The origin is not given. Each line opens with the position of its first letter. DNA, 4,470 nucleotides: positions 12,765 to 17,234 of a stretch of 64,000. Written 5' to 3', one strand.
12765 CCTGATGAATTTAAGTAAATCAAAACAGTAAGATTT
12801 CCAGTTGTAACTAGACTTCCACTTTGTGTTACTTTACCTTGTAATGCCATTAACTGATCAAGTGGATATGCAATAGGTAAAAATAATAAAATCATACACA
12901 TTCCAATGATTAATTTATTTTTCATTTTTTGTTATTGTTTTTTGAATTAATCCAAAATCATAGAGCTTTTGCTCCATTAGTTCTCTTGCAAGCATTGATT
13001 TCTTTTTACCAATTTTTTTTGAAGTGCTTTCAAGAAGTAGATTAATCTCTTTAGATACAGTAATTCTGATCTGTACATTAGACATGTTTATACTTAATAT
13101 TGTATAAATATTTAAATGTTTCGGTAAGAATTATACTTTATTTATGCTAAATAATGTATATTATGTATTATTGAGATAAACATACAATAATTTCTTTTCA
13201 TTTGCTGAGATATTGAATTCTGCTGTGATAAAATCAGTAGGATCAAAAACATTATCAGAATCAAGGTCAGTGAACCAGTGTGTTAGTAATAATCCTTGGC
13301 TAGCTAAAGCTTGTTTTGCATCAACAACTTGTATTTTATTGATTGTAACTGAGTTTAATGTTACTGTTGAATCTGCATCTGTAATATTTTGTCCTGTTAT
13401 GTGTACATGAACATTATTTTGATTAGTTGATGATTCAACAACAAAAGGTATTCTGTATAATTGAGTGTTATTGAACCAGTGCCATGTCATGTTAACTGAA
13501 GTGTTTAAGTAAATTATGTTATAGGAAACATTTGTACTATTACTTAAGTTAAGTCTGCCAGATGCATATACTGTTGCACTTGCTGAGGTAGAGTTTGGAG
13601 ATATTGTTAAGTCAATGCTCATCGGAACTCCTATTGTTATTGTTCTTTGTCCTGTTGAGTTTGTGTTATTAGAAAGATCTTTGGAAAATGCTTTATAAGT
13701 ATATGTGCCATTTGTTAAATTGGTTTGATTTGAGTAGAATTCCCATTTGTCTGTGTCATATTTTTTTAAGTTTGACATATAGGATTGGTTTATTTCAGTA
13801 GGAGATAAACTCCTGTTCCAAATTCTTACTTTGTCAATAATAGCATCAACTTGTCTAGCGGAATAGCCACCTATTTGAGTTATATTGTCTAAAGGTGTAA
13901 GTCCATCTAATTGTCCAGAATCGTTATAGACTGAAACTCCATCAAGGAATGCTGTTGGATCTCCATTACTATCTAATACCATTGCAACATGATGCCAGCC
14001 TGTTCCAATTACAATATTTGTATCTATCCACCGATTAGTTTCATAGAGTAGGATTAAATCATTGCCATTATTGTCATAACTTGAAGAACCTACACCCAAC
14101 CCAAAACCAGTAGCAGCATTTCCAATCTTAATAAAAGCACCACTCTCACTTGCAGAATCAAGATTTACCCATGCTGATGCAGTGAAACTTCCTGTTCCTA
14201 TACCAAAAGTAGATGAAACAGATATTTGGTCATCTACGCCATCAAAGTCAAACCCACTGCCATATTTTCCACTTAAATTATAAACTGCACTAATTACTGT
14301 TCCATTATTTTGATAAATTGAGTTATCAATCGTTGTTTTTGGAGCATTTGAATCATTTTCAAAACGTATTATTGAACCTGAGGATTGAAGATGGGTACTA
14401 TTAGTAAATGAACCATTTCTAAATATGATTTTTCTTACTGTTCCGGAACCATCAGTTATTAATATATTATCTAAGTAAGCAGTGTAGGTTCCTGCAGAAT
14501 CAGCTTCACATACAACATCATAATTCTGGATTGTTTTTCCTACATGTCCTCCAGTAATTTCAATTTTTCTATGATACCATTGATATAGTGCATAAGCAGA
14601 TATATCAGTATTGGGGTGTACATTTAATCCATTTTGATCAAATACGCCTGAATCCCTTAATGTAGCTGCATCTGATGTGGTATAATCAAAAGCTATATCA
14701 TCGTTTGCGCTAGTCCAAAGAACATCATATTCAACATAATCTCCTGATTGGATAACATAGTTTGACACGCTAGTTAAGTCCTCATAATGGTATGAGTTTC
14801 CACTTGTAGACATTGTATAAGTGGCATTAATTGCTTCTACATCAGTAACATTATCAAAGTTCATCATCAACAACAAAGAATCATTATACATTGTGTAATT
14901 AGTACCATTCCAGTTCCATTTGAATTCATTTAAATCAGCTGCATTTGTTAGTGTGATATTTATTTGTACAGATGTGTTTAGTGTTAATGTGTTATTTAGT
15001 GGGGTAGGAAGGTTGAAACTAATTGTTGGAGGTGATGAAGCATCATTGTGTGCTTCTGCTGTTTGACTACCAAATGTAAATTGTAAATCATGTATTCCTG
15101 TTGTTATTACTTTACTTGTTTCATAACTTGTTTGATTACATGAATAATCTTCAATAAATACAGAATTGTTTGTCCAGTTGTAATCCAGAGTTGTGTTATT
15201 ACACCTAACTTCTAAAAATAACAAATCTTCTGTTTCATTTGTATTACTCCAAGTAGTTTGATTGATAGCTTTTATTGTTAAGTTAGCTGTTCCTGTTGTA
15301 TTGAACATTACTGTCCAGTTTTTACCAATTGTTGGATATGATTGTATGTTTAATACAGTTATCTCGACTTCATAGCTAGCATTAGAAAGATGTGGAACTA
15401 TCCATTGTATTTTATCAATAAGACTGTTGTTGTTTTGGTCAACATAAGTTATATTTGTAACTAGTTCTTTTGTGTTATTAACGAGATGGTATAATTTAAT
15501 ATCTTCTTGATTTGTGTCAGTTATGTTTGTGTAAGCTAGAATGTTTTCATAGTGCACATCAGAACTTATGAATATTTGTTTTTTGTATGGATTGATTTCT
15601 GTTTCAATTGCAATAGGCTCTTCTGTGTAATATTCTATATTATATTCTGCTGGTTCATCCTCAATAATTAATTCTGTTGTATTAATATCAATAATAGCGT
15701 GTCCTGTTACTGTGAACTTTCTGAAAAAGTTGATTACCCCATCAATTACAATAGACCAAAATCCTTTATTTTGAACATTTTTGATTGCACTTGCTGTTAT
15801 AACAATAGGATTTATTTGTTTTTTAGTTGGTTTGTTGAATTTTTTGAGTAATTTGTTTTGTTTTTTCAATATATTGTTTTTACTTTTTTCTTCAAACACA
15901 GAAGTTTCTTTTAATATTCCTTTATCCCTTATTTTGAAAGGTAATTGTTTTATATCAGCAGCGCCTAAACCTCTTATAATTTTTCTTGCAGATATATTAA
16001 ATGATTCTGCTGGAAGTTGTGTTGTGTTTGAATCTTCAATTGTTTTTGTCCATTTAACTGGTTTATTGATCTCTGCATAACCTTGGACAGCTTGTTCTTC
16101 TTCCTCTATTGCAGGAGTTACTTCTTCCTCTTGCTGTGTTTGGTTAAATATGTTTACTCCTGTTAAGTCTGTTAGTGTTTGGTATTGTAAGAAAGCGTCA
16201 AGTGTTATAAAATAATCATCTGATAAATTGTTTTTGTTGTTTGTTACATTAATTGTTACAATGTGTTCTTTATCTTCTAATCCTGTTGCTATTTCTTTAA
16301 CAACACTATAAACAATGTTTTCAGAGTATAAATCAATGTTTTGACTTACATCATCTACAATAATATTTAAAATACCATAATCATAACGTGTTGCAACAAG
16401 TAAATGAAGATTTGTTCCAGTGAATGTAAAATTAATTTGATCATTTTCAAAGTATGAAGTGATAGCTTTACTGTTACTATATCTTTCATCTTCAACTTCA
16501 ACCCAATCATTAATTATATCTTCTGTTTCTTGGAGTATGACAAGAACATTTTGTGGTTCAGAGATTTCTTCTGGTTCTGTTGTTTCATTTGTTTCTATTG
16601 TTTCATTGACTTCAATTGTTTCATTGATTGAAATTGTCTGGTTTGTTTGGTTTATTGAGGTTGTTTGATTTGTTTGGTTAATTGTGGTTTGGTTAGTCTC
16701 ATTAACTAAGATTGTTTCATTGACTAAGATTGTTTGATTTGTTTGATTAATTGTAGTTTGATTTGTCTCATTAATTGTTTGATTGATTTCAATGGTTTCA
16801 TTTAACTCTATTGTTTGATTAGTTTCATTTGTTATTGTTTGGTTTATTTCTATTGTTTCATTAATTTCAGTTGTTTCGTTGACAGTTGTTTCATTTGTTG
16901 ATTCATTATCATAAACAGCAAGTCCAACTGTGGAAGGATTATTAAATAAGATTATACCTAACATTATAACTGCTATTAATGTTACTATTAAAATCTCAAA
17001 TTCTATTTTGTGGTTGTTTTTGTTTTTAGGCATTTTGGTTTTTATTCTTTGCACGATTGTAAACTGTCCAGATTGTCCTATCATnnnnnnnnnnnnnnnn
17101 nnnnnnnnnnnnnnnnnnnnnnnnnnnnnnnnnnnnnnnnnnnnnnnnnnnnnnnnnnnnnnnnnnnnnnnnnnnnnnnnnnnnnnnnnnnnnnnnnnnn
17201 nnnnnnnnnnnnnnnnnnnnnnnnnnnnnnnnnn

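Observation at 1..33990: A 34-kb single-strand locus of giant glycosylated surface proteins, each preceded by a tiny DNA-binding gene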

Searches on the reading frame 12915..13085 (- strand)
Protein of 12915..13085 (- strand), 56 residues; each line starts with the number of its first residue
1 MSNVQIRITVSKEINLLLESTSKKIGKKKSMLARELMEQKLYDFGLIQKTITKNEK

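Call 4: search_protein_families(library=pfam, proteins=[window:12915-13085:-], max_evalue=1)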
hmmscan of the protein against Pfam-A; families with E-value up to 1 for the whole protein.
window:12915-13085:- (56 aa): 0 families

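Call 32: find_homologous_proteins(query=window:12915-13085:-, max_evalue=0.01)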
Query window:12915-13085:- (56 aa): 644 proteins with E <= 0.01 among 644 candidates; the best 120 are listed.
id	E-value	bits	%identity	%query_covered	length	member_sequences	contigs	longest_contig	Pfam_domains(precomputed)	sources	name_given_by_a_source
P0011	1.4e-25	104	100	100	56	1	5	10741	-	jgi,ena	-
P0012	7.1e-17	77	80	96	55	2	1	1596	-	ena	-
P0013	3.2e-16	75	80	91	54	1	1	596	-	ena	-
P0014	3.6e-16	75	76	96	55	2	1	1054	-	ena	-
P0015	1.2e-15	73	76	91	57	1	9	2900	-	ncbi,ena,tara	tara:strand:- start:308 stop:481 length:174 start_codon:yes stop_codon:yes gene_type:complete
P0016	1.5e-15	73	77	93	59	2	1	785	-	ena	-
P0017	1.6e-15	73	76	91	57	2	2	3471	-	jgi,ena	jgi:predicted DNA-binding protein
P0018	1.6e-15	73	80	88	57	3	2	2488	-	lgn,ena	-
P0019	1.7e-15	73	78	91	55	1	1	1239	-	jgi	-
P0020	1.7e-15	73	74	96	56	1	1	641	-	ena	-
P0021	2.1e-15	73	75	95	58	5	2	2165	-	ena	-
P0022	2.4e-15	72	79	95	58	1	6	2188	-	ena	-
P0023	2.4e-15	72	84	88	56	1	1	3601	-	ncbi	-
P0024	2.5e-15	72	77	96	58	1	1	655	-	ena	-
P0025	2.6e-15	72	77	95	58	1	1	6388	-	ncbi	-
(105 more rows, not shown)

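Call 35: find_related_loci(query=A2, collection=metagenome_contigs, flank=10000)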
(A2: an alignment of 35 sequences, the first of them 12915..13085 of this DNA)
Query A2 (56 aa) in metagenome_contigs; peptide patterns used: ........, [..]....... (x = any residue, [..] = any of these).
600 stretches matched a pattern (row limit reached: there are more); 67 encode a relative of the query (tblastn E <= 1e-3); 67 distinct loci.
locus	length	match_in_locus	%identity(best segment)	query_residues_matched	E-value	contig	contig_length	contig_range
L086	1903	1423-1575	76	1-51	2e-21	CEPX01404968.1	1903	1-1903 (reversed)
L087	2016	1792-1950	75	3-55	1e-20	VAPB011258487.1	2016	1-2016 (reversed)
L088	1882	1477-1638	72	3-56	2e-20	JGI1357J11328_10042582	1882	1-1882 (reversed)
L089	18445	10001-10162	72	3-56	2e-20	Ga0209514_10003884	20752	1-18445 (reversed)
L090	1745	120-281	74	3-56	2e-20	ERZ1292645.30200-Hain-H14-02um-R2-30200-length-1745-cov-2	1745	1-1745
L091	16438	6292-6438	80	3-51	3e-20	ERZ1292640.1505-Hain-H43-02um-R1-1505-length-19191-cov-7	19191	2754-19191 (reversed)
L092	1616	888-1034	80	4-52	2e-20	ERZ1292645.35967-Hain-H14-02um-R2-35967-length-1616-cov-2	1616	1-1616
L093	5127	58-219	72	3-56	3e-20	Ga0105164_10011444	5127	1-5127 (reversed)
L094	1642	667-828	72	3-56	3e-20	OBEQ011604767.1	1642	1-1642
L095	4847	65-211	80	3-51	5e-20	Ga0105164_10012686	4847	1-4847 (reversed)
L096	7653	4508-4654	80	3-51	4e-20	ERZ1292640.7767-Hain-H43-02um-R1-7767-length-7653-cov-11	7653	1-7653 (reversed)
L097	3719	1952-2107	69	1-52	8e-20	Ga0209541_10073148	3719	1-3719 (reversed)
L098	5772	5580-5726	76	3-51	1e-19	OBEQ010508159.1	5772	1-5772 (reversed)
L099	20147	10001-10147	78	3-51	1e-19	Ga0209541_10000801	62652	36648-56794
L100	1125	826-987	70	3-56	1e-19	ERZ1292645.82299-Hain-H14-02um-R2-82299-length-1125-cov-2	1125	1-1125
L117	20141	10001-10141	70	5-51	3e-16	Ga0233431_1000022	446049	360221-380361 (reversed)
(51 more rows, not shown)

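Call 39: search_solved_structures(query=A2, max_evalue=1, show_alignments=2)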
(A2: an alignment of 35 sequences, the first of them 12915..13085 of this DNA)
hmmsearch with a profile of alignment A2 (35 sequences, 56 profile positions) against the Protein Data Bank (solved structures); distinct sequences matched with E-value up to 1: 3.
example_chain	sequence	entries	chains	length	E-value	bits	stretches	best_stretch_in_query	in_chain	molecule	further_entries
9dia_C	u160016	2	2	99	0.22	14.7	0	9-25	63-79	NeoNectin candidate 2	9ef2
2jvf_A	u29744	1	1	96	0.72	13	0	2-24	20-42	de novo protein M7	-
2cyb_A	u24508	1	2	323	0.97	12.6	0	5-25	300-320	Tyrosyl-tRNA synthetase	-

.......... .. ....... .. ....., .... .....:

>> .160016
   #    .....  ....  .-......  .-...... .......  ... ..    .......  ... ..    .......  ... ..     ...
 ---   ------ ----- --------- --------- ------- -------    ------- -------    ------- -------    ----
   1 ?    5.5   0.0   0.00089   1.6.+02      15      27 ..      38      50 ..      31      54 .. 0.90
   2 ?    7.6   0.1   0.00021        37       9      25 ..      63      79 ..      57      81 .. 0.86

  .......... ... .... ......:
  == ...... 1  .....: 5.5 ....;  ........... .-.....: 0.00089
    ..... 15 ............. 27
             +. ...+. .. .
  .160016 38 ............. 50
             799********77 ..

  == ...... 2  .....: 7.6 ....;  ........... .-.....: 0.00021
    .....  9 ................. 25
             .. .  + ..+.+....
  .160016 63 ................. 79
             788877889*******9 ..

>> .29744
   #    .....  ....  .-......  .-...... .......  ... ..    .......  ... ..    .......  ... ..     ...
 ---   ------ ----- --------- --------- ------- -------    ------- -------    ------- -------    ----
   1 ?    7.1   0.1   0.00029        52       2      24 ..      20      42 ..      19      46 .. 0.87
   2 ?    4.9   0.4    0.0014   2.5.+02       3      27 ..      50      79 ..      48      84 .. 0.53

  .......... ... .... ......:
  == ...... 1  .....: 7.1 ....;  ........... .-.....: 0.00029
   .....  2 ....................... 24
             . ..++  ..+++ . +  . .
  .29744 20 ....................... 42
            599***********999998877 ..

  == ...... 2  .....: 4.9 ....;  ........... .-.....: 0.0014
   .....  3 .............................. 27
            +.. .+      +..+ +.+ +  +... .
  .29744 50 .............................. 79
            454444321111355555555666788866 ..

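Call 46: search_protein_families(library=pfam, proteins=[L117:10153-12249:+, L089:10165-18162:+], max_evalue=0.01)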
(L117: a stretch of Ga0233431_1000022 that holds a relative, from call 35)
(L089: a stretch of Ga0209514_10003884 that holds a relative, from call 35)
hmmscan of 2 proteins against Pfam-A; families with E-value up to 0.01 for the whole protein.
L117:10153-12249:+ (698 aa): 0 families

L089:10165-18162:+ (2665 aa): 3 families
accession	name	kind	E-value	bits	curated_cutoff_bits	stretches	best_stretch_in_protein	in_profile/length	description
PF14890.11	Intein_splicing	-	1.2e-18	67.8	35.8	1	711-1053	1-155/155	Intein splicing domain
PF07591.16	PT-HINT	-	1.6e-08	35.3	27.7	1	710-787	1-80/137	Pretoxin HINT domain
PF01079.26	Hint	-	1.4e-07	31.8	29.7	1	706-778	15-89/213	Hint module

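Call 47: predict_structure(alignment_id=A2)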
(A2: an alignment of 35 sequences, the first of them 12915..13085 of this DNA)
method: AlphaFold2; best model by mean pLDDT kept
length: 56 residues; sequences in the alignment: 35
mean_pLDDT: 78.1   pTM: 0.49
mean pLDDT of the five models: 78.1, 78.1, 77.6, 75.7, 72.7
residues with pLDDT >= 90: 8; 70-90: 36; 50-70: 5; < 50: 7
segments of 3 or more residues with pLDDT < 50: 1-7
pLDDT, mean of each block of 10 residues (from residue 1): 48 79 82 86 90 88
secondary structure, 60 per line:
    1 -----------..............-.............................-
elements in order: H12-25 H27-55

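Call 51: fold_search(model_id=the predicted structure, library=pdb)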
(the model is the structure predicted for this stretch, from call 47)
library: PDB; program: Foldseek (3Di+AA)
matches with E <= 10: 1; with E <= 0.001: 0
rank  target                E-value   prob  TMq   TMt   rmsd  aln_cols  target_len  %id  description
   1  1idy                  8.5e+00  0.04  0.34  0.35   4.4        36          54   22  STRUCTURE OF MYB TRANSFORMING PROTEIN, NMR, MINIMIZED AVERAGE STRUCTURE (released 1996-12-23)

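Call 52: search_protein_families(library=pfam, alignment_id=A2, max_evalue=10)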
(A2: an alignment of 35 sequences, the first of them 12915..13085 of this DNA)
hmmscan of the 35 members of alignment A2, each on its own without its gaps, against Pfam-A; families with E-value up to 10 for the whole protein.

A. member 1, window:12915-13085:- (56 aa): 0 families

B. families by the number of members that match (of 35 scanned): 15 families
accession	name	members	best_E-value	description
PF19807.5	DUF6290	13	0.0063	Family of unknown function (DUF6290)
PF20430.3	Eplus_motif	9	0.057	E+ motif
PF17522.7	DUF5446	7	0.019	Family of unknown function (DUF5446)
PF11470.14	TUG-UBL1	3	0.034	TUG ubiquitin-like domain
PF21983.2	NikA-like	3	0.035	Mobilization protein NikA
PF07253.16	Gypsy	3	0.075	Gypsy protein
PF19176.5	DUF5858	1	0.018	Family of unknown function (DUF5858)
PF17618.7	SL4P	1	0.072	Uncharacterized Strongylid L4 protein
PF09439.16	SRPRB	1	0.097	Signal recognition particle receptor beta subunit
PF11834.13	KHA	1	0.099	KHA, dimerisation domain of potassium ion channel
PF05262.16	Borrelia_P83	1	0.1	Borrelia P83/100 protein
PF13936.12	HTH_38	1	0.11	Helix-turn-helix domain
PF05120.17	GvpG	1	0.11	Gas vesicle protein G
PF23164.1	UBL_AVO1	1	0.12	AVO1 ubiquitin-like domain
PF06014.16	YqgQ-like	1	0.13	YqgQ-like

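Call 69: find_related_loci(query=A2, collection=viral_contigs, flank=5000)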
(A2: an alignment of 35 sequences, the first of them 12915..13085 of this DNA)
Query A2 (56 aa) in viral_contigs; peptide patterns used: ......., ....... (x = any residue, [..] = any of these).
600 stretches matched a pattern, but none encodes a relative of the query by tblastn (E <= 1e-3).

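Call 85: search_solved_structures(query=A2, max_evalue=10)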
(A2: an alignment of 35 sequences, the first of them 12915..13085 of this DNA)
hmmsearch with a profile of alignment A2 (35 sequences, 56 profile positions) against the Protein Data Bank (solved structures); distinct sequences matched with E-value up to 10: 6.
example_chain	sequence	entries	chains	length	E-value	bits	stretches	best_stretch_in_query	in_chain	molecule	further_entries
9dia_C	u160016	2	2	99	0.22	14.7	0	9-25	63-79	NeoNectin candidate 2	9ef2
2jvf_A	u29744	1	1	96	0.72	13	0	2-24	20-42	de novo protein M7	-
2cyb_A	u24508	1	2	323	0.97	12.6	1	5-25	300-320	Tyrosyl-tRNA synthetase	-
3sf4_A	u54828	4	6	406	4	10.6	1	11-37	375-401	G-protein-signaling modulator 2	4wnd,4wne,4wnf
4wng_A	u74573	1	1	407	4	10.6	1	11-37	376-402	G-protein-signaling modulator 2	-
5lsj_A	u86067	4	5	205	7.4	9.8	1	10-47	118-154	Protein MIS12 homolog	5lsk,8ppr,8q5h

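Call 87: search_protein_families(library=ncbifam, proteins=[window:12915-13085:-], max_evalue=0.01)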
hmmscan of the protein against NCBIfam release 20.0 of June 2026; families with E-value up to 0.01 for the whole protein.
window:12915-13085:- (56 aa): 1 family
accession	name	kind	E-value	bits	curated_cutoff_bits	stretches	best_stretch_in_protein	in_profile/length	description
NF048017.1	antitoxin_RelB_like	equivalog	0.0035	17.5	50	1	11-43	3-35/70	type II toxin-antitoxin system RelB family antitoxin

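Call 88: search_protein_families(library=phrogs, proteins=[window:12915-13085:-], max_evalue=0.01)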
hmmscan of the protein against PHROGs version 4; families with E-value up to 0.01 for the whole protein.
window:12915-13085:- (56 aa): 0 families

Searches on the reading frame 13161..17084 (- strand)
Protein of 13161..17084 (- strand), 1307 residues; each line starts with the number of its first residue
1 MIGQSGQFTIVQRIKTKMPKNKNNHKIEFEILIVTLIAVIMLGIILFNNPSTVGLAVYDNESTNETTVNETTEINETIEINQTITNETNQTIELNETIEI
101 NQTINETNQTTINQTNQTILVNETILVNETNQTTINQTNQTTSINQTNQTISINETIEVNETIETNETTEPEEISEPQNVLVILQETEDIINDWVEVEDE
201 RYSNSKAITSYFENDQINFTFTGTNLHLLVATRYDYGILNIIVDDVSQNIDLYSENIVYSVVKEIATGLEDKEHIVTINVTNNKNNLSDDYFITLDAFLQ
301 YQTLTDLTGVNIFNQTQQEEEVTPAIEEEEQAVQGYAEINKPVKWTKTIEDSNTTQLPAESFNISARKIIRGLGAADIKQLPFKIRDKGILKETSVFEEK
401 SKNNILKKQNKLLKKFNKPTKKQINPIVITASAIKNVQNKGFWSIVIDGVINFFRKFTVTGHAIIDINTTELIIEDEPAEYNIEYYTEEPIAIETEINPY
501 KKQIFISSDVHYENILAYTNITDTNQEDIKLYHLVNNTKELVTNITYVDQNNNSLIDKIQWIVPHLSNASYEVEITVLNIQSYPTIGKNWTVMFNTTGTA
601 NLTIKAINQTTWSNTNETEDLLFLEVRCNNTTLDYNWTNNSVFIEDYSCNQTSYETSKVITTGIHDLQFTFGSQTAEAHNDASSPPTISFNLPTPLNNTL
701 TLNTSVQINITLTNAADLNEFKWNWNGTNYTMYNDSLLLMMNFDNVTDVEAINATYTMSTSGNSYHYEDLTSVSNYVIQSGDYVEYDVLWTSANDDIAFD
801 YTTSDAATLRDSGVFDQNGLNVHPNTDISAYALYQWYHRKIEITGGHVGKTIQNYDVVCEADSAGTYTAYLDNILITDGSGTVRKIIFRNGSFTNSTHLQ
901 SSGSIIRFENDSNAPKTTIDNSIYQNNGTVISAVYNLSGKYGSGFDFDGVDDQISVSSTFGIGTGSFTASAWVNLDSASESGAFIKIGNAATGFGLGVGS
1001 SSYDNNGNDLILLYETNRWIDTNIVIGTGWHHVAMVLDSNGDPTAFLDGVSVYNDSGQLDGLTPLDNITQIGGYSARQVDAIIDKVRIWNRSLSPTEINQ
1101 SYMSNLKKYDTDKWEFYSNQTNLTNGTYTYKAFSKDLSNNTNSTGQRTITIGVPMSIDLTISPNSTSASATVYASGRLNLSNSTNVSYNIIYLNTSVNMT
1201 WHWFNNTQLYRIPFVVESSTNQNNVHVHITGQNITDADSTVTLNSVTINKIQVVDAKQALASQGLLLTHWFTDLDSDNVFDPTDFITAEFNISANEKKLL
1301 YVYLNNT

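Call 5: search_protein_families(library=pfam, proteins=[window:13161-17084:-], max_evalue=0.1)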
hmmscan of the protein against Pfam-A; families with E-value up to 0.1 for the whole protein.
window:13161-17084:- (1307 aa): 2 families
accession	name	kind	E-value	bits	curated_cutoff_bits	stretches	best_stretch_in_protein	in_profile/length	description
PF13385.13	Laminin_G_3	-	4.5e-17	63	27.6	1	948-1099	1-151/151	Concanavalin A-like lectin/glucanases superfamily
PF17996.7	CE2_N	-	0.0022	18.5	27.9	1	204-279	9-81/108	Carbohydrate esterase 2 N-terminal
